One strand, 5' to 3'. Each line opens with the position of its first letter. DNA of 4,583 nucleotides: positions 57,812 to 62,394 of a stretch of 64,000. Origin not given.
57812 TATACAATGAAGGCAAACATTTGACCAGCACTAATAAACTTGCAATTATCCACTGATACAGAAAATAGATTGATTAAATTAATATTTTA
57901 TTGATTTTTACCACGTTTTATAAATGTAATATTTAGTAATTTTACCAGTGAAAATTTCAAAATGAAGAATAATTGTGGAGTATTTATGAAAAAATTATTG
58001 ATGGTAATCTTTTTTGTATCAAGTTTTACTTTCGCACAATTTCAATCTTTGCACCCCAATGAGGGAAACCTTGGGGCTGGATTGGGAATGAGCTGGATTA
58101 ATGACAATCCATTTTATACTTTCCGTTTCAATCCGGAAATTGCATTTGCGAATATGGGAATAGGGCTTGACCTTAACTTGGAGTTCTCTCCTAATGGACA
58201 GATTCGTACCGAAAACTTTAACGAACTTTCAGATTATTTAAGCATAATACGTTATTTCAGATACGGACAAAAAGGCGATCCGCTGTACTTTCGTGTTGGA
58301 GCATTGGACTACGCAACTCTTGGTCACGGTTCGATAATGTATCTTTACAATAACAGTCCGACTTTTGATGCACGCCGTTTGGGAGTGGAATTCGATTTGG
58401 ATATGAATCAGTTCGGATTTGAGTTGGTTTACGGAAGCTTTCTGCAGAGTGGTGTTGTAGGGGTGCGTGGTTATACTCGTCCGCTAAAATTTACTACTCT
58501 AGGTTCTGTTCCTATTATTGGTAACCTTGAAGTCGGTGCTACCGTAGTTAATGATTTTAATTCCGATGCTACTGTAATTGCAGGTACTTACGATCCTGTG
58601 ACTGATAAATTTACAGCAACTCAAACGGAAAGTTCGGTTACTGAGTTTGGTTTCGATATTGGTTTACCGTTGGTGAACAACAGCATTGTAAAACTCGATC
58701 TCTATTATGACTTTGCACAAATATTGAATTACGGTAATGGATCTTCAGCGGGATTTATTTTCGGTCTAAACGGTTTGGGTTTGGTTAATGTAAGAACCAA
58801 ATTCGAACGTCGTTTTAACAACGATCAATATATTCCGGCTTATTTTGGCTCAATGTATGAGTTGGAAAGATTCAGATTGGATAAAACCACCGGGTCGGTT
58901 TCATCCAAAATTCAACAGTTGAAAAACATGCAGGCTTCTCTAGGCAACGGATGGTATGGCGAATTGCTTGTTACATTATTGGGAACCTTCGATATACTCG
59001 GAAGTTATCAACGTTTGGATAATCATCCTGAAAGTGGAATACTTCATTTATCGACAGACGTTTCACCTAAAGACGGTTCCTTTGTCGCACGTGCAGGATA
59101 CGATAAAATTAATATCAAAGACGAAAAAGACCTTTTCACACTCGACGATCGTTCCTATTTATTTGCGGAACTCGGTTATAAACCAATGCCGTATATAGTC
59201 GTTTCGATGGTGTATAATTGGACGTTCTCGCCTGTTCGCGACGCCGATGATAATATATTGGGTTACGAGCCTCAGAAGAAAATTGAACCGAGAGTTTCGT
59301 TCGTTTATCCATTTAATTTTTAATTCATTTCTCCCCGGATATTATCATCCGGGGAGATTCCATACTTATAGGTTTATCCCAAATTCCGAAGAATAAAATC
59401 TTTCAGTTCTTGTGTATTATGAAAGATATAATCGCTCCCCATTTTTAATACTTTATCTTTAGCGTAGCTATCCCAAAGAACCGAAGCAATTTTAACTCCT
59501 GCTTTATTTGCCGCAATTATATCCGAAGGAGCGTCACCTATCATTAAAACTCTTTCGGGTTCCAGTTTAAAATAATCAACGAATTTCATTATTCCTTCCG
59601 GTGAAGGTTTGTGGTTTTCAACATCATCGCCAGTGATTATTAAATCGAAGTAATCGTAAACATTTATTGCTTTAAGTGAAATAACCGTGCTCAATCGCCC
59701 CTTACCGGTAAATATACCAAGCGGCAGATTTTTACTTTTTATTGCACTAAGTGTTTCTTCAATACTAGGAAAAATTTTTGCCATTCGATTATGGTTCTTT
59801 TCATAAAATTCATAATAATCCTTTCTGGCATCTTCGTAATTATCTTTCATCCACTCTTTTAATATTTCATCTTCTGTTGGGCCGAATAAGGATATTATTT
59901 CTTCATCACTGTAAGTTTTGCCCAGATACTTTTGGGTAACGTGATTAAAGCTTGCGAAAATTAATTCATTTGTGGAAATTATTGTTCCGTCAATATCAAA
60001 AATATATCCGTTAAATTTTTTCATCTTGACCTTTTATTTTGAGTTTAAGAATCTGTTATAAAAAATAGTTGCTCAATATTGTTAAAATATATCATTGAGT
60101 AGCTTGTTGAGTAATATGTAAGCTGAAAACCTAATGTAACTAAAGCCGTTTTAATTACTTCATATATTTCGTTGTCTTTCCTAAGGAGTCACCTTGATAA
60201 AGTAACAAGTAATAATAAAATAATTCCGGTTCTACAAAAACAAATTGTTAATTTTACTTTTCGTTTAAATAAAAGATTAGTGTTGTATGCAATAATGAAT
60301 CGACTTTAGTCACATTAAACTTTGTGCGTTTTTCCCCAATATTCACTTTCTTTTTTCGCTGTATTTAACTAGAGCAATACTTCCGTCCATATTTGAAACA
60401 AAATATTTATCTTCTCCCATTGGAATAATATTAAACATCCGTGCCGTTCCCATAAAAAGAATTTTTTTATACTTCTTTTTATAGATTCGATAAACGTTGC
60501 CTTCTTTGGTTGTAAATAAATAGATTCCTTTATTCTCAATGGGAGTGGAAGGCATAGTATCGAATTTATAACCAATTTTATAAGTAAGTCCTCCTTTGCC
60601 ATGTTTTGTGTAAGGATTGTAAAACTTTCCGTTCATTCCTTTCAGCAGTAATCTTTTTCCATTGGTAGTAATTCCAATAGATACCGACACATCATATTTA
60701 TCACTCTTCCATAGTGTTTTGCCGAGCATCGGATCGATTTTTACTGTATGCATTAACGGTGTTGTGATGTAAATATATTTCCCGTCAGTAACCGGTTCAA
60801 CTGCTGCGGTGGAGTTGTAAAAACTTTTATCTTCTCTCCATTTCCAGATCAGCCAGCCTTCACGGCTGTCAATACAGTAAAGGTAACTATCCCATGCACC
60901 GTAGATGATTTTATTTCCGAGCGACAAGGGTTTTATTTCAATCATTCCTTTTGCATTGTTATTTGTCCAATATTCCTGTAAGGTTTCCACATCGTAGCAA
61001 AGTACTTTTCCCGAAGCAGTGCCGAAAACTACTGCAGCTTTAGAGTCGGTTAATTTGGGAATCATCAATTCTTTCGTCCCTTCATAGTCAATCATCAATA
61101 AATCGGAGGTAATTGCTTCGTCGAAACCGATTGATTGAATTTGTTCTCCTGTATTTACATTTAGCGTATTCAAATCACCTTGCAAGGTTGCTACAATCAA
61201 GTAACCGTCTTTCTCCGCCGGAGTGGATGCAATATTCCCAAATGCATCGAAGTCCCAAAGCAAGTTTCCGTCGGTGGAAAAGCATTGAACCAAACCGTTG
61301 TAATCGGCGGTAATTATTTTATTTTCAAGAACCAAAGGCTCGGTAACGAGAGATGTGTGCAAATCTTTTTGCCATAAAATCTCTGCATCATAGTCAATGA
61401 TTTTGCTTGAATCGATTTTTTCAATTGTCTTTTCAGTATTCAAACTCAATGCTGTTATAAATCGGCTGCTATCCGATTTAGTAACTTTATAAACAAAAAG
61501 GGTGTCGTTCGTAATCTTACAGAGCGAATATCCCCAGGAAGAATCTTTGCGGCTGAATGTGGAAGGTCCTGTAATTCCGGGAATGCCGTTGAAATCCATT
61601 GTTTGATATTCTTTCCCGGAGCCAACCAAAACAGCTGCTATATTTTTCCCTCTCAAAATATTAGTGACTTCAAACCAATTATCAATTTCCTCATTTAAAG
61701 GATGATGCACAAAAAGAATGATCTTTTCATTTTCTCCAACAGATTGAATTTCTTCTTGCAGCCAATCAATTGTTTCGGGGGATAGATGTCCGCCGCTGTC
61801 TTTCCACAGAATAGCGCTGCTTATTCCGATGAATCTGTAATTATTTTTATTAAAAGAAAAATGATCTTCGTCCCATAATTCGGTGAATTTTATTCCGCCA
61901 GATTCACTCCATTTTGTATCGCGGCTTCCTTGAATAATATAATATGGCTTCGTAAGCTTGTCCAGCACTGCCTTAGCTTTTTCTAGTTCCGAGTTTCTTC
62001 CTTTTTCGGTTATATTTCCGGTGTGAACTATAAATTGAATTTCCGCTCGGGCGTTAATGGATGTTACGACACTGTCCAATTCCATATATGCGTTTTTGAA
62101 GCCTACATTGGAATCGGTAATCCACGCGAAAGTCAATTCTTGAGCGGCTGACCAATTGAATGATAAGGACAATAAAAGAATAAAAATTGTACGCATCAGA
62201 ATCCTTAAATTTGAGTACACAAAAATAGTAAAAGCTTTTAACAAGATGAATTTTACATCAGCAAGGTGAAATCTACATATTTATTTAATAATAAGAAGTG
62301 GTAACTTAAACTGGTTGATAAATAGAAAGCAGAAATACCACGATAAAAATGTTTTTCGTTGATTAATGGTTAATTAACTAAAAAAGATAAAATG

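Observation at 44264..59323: Glycan-assembly operon running without a break into a giant PorU/gingipain-like C25 peptidase and a trailing beta-barrel: candidate self-contained surface-anchoring module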

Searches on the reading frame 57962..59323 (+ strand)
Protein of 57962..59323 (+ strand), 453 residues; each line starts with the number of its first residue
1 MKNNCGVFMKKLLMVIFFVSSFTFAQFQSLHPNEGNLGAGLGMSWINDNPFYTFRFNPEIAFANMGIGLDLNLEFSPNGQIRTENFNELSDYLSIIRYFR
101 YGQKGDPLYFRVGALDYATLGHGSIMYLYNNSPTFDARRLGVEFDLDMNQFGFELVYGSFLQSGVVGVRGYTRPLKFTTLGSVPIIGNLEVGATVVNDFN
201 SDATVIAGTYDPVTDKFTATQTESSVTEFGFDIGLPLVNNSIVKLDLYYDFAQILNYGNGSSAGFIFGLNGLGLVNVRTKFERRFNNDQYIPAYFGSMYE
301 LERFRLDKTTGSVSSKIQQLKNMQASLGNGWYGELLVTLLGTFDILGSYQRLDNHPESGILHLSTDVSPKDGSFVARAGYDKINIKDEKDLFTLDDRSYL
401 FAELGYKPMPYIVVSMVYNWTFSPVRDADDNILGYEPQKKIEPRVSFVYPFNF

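Call 3: search_protein_families(library=pfam, proteins=[window:57962-59323:+], max_evalue=0.01)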
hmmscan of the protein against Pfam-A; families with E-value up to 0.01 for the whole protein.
window:57962-59323:+ (453 aa): 0 families

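Call 4: search_protein_families(library=ncbifam, proteins=[window:57962-59323:+], max_evalue=0.01)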
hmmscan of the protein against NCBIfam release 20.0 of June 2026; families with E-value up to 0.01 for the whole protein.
window:57962-59323:+ (453 aa): 1 family
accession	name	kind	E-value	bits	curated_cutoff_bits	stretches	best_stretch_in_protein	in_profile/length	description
NF047543.1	CytMemPImpL63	equivalog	2.4e-19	69.4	1000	2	224-404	303-483/525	cytoplasmic membrane protein ImpL63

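Call 15: search_solved_structures(query=window:57962-59320:+, max_evalue=10)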
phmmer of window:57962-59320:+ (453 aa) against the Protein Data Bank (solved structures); distinct sequences matched with E-value up to 10: 0.

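Call 16: find_homologous_proteins(query=window:57962-59320:+)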
Query window:57962-59320:+ (453 aa): 1035 proteins with E <= 0.001 among 8000 candidates; the best 120 are listed.
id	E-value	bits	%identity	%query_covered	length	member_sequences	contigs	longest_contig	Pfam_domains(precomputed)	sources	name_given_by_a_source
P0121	2.0e-267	905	87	98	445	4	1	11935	-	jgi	-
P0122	6.1e-267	904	87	98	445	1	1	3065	-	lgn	-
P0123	1.2e-259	880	85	98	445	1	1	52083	-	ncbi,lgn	-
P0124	5.9e-258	874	84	98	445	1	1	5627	-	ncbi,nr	ncbi:MAG: hypothetical protein D6830_06460 [Ignavibacteria bacterium]|nr:MAG: hypothetical protein D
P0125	7.1e-257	871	84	98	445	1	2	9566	-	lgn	-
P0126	1.3e-217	741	71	98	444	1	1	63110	-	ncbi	-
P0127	2.1e-216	737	69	98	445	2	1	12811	-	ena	-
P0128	3.7e-216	737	71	98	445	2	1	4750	-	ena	-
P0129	1.7e-215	734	70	98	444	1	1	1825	-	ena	-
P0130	7.6e-215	732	69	98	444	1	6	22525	-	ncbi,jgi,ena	jgi:hypothetical protein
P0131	2.9e-211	720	68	98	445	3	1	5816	-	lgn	-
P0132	2.0e-210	718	68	98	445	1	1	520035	-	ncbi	-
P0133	9.8e-204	696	66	98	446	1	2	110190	-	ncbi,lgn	-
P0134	5.9e-200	683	66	98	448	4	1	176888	-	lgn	-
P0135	3.0e-199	681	67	98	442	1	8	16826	-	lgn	-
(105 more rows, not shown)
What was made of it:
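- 57986..59323 (+): 445-aa outer-membrane beta-barrel with a signal peptide and no known family. It is a conserved neighbour in Ignavibacteria only. Orthologues are 57-87% identical (call 16).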

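Call 33: predict_structure(alignment_id=A2)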
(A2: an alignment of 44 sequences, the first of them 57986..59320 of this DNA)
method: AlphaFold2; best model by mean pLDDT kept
length: 445 residues; sequences in the alignment: 44
mean_pLDDT: 75.8   pTM: 0.70
mean pLDDT of the five models: 75.8, 75.1, 73.1, 69.5, 67.6
residues with pLDDT >= 90: 50; 70-90: 286; 50-70: 74; < 50: 35
segments of 3 or more residues with pLDDT < 50: 10-20, 77-80, 122-129, 284-293
pLDDT, mean of each block of 10 residues (from residue 1): 54 36 73 78 81 83 79 58 61 83 77 70 44 84 88 75 92 85 90 77 82 79 89 88 83 88 81 78 44 58 72 66 86 82 78 83 80 82 84 87 82 74 69 79 66
secondary structure, 60 per line:
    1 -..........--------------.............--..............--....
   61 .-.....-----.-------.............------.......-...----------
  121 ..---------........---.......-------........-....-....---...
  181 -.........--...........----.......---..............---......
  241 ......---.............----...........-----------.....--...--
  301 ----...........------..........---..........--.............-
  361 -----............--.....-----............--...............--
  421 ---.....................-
elements in order: H2-11 E26-38 E41-54 E57-61 E63-67 H81-87 E88-93 E100-106 E108-110 E132-139 E143-149 E157-164 H166-169 H171-174 E182-190 H193-196 E197-203 E208-214 E218-231 E235-246 E250-262 E267-277 H289-293 E296-298 E305-307 H308-315 E322-331 E335-344 E347-359 E366-377 H380-384 E390-401 E404-418 E424-444
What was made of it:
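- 57986..59323 (+): AF2 model pLDDT 75.8 with about 20-22 strands (call 33).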

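Call 35: fold_search(model_id=the predicted structure, library=pdb)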
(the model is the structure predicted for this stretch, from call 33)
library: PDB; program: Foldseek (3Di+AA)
matches with E <= 10: 923; with E <= 0.001: 310
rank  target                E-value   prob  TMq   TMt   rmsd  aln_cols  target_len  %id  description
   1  5ldv                  3.1e-08  1.00  0.35  0.37  10.7       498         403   10  Crystal Structures of MOMP from Campylobacter jejuni (released 2016-10-26)
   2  1mal_A                8.6e-08  1.00  0.38  0.40   9.3       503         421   11  STRUCTURAL BASIS FOR SUGAR TRANSLOCATION THROUGH MALTOPORIN CHANNELS AT 3.1 ANGSTROMS RESOLUTION (released 1995-12-31)
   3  1mpr_A                2.4e-07  1.00  0.38  0.40   9.6       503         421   10  MALTOPORIN FROM SALMONELLA TYPHIMURIUM (released 1997-03-12)
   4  4fsp                  3.4e-07  1.00  0.34  0.39  12.5       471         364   10  Crystal Structure of Pseudomonas aeruginosa OccK11 (OpdR) (released 2013-07-24)
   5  6wil                  3.7e-07  1.00  0.30  0.27  16.7       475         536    7  CdiB from Acinetobacter baumannii (released 2020-11-04)
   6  5dl7                  4.8e-07  1.00  0.31  0.33  12.6       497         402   11  Crystal structure of Acinetobacter baumannii OccAB3 (released 2016-02-03)
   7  5ldt_A                9.0e-07  1.00  0.36  0.38  10.1       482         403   10  Crystal Structures of MOMP from Campylobacter jejuni (released 2016-10-26)
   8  4aiq                  9.0e-07  1.00  0.32  0.24  17.2       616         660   10  The FrpB iron transporter from Neisseria meningitidis (F5-1 variant) (released 2013-01-23)
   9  2y0l                  1.3e-06  1.00  0.32  0.37  10.9       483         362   10  Crystal Structure of Pseudomonas Aeruginosa OpdO (released 2011-12-21)
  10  6ehd                  1.5e-06  1.00  0.24  0.30  14.5       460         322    9  OmpT (in-vitro folded), an outer membrane protein of Vibrio cholerae (released 2018-04-25)
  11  6ehb_A                1.5e-06  1.00  0.28  0.35  12.1       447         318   10  OmpU, an outer membrane protein, of Vibrio cholerae (released 2018-04-25)
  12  7acg                  1.8e-06  1.00  0.38  0.37  13.8       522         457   10  In meso structure of the alginate exporter, AlgE, from Pseudomonas aeruginosa in 9.8 monoacylglycerol (released 2020-12-16)
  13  8h1r_A                1.9e-06  1.00  0.30  0.22  16.3       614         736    9  Crystal structure of LptDE-YifL complex (released 2023-10-25)
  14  9a34_MODEL_1_A        1.9e-06  0.87  0.11  0.14  26.6       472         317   10  Model of E. coli OmpT by in-cell photo-crosslinking MS and deep learning (released 2023-02-24)
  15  8jto                  2.1e-06  1.00  0.26  0.31  14.5       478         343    9  Outer membrane porin of Burkholderia pseudomallei (BpsOmp38) in complex with ceftazidime (released 2024-06-26)
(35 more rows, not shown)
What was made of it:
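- Tried and rejected: The AF2 model has about 20-22 strands, and its Foldseek hits are generic porins at TM 0.35-0.40 (calls 33, 35).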

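Call 63: search_solved_structures(query=A2, max_evalue=10)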
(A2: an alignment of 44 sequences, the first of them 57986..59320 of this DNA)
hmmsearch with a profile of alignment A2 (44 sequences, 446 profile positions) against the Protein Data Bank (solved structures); distinct sequences matched with E-value up to 10: 1.
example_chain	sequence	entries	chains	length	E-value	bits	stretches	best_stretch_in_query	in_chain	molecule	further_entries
3hfq_A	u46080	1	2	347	1.5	10.8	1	356-403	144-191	uncharacterized protein lp_2219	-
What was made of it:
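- Closest known: PorV/PorQ. Different: No PorV_fam, PorV or PorV2 hit (call 4), and no PDB sequence match (calls 15, 63).
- Tried and rejected: PDB sequence searches with the single protein and with the profile gave nothing (calls 15, 63).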

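Call 69: search_protein_families(library=pfam, proteins=[window:57986-59320:+], max_evalue=1)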
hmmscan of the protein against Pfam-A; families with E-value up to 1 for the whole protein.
window:57986-59320:+ (445 aa): 0 families
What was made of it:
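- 57986..59323 (+): No Pfam hit (calls 3, 69).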

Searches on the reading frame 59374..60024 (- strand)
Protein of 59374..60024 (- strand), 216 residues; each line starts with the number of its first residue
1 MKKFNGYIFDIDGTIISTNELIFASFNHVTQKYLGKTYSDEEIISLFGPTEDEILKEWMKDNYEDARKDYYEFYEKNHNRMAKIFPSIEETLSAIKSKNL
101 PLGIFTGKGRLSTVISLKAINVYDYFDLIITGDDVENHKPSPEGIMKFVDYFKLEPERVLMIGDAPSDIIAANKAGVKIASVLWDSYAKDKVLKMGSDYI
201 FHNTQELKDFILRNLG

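Call 9: search_protein_families(library=pfam, proteins=[window:59374-60024:-], max_evalue=0.001)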
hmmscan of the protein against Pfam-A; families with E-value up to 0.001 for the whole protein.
window:59374-60024:- (216 aa): 4 families
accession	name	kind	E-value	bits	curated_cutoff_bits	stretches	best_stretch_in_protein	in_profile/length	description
PF13419.12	HAD_2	-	6.8e-48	163.6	23.8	1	7-181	1-177/178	Haloacid dehalogenase-like hydrolase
PF00702.32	Hydrolase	-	3e-24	86.9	26.4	1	6-176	3-191/191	haloacid dehalogenase-like hydrolase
PF13242.12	Hydrolase_like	-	1.2e-09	38.4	22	1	138-205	3-73/75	HAD-hyrolase-like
PF12710.13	HAD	-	0.00038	21.4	27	1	8-169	2-185/189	haloacid dehalogenase-like hydrolase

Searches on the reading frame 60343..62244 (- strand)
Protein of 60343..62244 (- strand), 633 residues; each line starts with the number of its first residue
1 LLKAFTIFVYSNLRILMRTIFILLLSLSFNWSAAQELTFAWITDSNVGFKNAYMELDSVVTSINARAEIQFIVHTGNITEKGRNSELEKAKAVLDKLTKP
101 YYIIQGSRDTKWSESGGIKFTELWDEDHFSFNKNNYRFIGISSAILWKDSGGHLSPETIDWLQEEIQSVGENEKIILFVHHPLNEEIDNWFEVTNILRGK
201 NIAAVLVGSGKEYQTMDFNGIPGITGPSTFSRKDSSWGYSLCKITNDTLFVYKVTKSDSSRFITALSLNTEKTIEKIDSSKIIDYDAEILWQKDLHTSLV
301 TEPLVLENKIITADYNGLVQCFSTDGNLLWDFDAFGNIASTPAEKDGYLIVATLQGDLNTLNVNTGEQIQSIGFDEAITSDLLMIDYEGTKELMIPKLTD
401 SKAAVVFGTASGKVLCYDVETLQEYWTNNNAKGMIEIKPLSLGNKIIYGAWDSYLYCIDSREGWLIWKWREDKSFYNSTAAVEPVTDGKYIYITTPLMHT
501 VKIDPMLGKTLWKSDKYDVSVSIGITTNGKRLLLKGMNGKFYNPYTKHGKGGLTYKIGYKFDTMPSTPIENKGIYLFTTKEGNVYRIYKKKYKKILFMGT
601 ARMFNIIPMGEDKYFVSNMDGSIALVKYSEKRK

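Call 22: search_protein_families(library=ncbifam, proteins=[window:60343-62244:-], max_evalue=0.001)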
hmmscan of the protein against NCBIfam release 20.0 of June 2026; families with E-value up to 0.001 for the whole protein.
window:60343-62244:- (633 aa): 5 families
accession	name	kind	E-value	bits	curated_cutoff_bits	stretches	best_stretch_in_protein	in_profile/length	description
TIGR03300.1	assembly_YfgL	equivalog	4.5e-18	65.1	285.2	2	288-368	86-167/377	outer membrane protein assembly factor BamB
NF008351.0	PRK11138.1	equivalog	2.1e-15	56.1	423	1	258-588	76-392/394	outer membrane protein assembly factor BamB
NF008359.0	PRK11148.1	equivalog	1.5e-06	28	225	1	53-206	39-190/275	3',5'-cyclic-AMP phosphodiesterase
NF050112.1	PhdiestSpdARhizob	equivalog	5.7e-06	26.2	400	1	54-183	24-160/264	2', 3'cyclic nucleotide phosphodiesterase SpdA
TIGR04528.1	acido_non_PQQ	subfamily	5.8e-05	22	650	1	419-518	29-132/493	acido-empty-quinoprotein group A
